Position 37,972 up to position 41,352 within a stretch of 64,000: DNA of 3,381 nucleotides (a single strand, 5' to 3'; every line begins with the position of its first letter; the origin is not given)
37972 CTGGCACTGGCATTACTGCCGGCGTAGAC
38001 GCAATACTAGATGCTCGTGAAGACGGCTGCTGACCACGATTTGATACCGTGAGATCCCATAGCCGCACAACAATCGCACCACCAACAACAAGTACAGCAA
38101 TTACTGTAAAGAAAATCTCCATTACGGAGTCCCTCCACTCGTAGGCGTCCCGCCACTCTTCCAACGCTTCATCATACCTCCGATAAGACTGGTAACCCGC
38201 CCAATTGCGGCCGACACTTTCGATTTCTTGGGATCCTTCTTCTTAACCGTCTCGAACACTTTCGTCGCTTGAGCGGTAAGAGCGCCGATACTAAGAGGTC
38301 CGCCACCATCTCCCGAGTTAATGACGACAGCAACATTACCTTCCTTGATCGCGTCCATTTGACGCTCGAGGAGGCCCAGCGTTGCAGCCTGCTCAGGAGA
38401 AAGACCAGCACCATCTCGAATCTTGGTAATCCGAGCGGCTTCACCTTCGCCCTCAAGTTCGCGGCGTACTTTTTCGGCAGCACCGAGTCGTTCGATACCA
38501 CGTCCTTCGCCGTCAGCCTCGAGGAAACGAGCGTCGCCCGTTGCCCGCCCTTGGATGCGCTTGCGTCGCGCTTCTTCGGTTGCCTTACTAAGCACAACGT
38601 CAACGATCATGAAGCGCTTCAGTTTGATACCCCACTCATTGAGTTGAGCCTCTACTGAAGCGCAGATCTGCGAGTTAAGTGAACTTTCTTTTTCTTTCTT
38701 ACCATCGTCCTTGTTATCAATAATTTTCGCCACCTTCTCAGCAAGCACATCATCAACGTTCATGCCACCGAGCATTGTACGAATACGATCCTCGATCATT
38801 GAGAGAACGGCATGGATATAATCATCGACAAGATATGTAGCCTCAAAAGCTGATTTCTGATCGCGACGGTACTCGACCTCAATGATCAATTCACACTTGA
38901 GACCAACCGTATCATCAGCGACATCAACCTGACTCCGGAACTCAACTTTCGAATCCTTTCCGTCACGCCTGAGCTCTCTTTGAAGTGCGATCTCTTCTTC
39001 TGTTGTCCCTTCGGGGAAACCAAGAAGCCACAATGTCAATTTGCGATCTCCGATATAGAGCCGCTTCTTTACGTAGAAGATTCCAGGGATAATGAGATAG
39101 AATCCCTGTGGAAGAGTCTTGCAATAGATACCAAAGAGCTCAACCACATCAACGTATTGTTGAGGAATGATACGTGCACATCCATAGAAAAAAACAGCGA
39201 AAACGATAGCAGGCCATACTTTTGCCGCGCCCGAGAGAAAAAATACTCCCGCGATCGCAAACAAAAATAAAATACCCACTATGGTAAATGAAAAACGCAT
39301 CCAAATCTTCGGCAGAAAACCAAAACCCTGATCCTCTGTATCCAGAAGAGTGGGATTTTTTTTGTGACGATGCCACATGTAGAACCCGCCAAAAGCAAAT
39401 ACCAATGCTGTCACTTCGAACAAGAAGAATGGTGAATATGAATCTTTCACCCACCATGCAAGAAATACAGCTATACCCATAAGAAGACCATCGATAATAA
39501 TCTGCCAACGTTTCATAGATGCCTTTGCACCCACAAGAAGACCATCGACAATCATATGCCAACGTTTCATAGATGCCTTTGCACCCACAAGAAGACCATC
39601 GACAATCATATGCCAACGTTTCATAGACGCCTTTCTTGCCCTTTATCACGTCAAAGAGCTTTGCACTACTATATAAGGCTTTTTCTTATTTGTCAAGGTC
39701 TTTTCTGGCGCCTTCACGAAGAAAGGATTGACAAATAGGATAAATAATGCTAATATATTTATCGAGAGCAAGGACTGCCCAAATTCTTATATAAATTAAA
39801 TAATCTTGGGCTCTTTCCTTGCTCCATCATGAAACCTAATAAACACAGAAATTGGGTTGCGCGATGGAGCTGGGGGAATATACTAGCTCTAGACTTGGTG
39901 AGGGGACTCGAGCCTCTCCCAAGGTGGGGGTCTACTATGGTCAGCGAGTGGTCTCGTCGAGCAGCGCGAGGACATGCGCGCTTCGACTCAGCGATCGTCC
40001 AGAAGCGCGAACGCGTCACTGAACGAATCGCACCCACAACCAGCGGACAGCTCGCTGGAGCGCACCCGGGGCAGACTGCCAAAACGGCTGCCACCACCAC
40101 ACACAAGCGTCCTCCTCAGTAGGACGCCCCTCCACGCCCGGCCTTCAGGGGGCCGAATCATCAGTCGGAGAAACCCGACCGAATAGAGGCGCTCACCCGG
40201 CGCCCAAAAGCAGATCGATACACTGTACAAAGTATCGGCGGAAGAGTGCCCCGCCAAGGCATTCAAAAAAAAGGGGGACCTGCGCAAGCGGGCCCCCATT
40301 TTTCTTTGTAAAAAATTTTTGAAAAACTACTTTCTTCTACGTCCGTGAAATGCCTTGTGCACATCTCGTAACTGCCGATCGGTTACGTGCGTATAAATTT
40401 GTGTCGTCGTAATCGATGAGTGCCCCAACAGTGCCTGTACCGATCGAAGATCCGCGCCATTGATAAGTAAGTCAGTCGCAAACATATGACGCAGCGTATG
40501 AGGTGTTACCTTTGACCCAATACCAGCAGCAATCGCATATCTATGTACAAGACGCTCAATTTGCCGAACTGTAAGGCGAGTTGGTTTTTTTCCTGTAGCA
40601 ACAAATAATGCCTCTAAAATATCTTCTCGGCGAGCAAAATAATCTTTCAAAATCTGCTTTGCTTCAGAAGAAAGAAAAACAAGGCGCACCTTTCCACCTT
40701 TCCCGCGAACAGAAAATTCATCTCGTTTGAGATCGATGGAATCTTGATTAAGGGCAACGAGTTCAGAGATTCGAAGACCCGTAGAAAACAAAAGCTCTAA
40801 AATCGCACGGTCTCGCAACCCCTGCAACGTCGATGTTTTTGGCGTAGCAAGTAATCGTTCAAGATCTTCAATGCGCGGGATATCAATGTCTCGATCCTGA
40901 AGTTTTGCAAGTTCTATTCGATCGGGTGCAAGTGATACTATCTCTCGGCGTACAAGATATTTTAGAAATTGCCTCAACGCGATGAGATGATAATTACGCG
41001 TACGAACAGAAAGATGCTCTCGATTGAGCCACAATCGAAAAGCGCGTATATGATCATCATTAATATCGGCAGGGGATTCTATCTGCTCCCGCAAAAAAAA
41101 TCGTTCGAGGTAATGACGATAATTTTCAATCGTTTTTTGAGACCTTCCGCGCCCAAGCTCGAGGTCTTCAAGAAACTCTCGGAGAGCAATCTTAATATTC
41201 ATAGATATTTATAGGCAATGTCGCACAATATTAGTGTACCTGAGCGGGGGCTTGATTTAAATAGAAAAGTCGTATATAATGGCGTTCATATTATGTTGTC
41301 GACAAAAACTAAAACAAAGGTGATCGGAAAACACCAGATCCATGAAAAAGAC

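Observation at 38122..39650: Three 54-bp tandem repeats creating three alternative in-frame starts for the SPFH/flotillin-like gene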

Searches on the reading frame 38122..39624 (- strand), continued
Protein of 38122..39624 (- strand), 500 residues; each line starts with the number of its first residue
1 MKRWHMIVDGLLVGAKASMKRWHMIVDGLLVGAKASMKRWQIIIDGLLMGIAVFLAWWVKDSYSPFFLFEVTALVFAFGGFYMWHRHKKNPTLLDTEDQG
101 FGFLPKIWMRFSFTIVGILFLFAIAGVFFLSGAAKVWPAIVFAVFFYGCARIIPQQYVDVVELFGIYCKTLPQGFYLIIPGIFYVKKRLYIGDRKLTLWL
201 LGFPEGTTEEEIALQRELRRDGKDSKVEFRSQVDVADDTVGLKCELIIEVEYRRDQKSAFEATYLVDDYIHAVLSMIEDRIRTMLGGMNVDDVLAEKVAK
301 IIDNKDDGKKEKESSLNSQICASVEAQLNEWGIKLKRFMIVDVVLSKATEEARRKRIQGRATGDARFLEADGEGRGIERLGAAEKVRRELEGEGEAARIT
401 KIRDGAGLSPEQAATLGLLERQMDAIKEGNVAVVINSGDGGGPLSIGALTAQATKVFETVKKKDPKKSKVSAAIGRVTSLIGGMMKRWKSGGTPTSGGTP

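Call 74: predict_structure(alignment_id=A1)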
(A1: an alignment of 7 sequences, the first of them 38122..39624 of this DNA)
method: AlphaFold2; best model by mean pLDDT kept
length: 500 residues; sequences in the alignment: 7
mean_pLDDT: 60.5   pTM: 0.41
mean pLDDT of the five models: 60.5, 59.6, 57.8, 53.5, 52.8
residues with pLDDT >= 90: 0; 70-90: 167; 50-70: 185; < 50: 148
segments of 3 or more residues with pLDDT < 50: 65-68, 70-72, 74-103, 204-206, 217-227, 254-265, 303-311, 427-450, 457-480, 482-485, 487-500
pLDDT, mean of each block of 10 residues (from residue 1): 65 72 67 54 61 59 49 45 37 34 53 68 70 71 79 74 67 74 73 76 58 55 45 80 80 50 51 83 86 72 48 72 83 78 79 78 59 53 56 53 56 60 49 36 40 49 41 43 47 38
secondary structure, 60 per line:
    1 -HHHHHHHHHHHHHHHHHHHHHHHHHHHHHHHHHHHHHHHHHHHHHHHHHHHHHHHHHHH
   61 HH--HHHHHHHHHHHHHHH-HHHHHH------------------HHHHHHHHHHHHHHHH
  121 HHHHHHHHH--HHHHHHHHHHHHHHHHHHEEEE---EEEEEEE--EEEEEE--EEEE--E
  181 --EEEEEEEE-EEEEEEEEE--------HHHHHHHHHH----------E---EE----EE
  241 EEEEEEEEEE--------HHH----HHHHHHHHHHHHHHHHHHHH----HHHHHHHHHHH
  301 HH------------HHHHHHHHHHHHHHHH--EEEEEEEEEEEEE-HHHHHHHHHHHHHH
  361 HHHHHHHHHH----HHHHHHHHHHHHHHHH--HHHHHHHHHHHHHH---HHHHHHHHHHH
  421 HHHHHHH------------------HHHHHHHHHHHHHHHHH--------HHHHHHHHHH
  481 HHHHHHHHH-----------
elements in order: H2-62 H65-79 H81-86 H105-129 H132-149 E150-153 E157-163 E166-171 E174-177 E183-190 E192-200 H209-218 E239-250 H266-285 H290-302 H315-330 E333-345 H347-370 H375-390 H393-406 H410-427 H446-462 H471-489
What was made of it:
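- On Contingency (phase-variable) locus: AF2 gives a helix continuing TM1 with pLDDT 54-72 (call 74).
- On SPFH / Band 7 protein family: A monomer model only, mean pLDDT 60.5 (call 74)
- AF2 models residues 2-62 as one helix continuing TM1, with low to moderate confidence (call 74).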

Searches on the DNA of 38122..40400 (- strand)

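Call 25: search_rna_families(source=window, start=39600, end=40400, threshold=evalue, max_evalue=1, show_alignments=1)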
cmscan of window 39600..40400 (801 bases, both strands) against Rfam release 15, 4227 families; matches with E-value up to 1: 5.
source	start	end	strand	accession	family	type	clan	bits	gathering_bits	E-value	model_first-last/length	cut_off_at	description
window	39754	39837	-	RF04056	mir-982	Gene; miRNA;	-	21.1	70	0.56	1-89/89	no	mir-982 microRNA precursor family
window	40235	40306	+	RF02353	BjrC68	Gene; sRNA;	-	21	39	0.007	1-82/82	no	Bradyrhizobiaceae sRNA BjrC68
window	40258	40331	-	RF00519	suhB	Gene; sRNA;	CL00108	20.7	41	0.1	1-77/77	no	Makes More Granules Regulator RNA (mmgR)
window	39817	39874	+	RF04147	MIR6224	Gene; miRNA;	-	19.1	171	0.34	1-176/176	no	MIR6224 microRNA precursor family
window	40260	40338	-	RF00558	L20_leader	Cis-reg; leader;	-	19.1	58.7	0.48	1-127/127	no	Ribosomal protein L20 leader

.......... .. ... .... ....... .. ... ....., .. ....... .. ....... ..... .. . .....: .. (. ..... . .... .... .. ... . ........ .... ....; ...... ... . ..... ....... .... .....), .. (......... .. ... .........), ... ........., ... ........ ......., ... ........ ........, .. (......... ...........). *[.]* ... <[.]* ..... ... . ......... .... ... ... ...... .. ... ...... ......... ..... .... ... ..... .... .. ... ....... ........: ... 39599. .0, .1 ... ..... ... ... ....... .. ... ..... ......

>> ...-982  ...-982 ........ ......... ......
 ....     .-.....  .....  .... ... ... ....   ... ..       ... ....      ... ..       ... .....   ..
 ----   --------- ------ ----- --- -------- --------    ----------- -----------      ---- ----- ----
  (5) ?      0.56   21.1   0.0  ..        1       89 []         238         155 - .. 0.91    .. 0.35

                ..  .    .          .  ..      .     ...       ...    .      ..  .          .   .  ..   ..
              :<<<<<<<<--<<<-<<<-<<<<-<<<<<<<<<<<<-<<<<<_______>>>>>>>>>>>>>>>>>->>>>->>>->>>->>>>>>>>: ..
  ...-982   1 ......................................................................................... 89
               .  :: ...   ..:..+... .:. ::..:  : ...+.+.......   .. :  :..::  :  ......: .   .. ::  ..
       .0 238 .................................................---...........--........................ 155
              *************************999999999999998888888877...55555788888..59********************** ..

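Call 52: search_rna_families(sources=[L007, L008], threshold=evalue, max_evalue=0.5)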
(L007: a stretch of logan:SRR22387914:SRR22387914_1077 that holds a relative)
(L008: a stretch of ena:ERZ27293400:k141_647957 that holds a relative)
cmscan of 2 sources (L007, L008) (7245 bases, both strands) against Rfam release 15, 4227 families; matches with E-value up to 0.5: 2.
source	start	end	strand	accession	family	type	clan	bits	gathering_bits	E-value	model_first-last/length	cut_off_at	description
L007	2287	2357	-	RF02353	BjrC68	Gene; sRNA;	-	19.8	39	0.15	1-82/82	no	Bradyrhizobiaceae sRNA BjrC68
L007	386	563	+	RF01494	rliD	Gene; antisense;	-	19.3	50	0.049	26-211/327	no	Listeria sRNA rliD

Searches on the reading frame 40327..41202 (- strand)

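Call 4: search_protein_families(library=pfam, proteins=[window:40327-41202:-], max_evalue=0.01)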
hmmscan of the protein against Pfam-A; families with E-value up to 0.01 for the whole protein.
window:40327-41202:- (291 aa): 4 families
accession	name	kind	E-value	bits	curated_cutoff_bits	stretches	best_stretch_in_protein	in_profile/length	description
PF00589.27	Phage_integrase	-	2.3e-42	145.1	27.1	1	112-275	6-170/172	Phage integrase family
PF02899.23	Phage_int_SAM_1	-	2.4e-15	57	22.3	1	8-86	2-82/83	Phage integrase, N-terminal SAM-like domain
PF13495.12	Phage_int_SAM_4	-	2.7e-11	44.1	27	1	8-88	3-83/85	Phage integrase, N-terminal SAM-like domain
PF13102.12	Phage_int_SAM_5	-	5.9e-07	30.2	22.3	1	9-93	8-92/98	Phage integrase SAM-like domain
